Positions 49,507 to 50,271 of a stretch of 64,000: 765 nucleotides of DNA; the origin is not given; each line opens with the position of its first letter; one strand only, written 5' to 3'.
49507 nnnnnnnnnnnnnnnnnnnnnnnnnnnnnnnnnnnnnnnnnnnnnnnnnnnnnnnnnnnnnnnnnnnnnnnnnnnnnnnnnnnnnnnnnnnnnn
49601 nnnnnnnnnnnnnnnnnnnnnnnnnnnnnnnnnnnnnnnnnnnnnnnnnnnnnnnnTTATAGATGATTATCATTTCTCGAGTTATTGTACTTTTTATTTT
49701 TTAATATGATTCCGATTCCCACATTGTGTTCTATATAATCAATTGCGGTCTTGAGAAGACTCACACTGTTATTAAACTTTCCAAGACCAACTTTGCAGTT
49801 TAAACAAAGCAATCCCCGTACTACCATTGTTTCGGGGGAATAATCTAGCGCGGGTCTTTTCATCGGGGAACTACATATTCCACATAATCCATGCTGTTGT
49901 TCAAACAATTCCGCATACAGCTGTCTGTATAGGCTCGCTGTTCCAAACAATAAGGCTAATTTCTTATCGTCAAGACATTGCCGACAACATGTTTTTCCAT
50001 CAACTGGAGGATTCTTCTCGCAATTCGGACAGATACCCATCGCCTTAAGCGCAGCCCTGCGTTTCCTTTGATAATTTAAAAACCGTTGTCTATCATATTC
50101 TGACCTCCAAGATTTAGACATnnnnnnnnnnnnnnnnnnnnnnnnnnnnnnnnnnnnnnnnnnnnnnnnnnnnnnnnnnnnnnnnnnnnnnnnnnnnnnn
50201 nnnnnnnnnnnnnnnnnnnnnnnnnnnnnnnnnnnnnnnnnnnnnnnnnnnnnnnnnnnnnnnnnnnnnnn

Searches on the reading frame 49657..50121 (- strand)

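Call 49: search_protein_families(library=pfam, proteins=[window:49657-50121:-], max_evalue=0.01)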
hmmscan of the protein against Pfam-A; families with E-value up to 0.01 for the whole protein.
window:49657-50121:- (154 aa): 1 family
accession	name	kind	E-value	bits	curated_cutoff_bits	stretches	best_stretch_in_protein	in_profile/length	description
PF02945.21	Endonuclease_7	-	4.5e-13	49.4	23.6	1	67-131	13-81/82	Recombination endonuclease VII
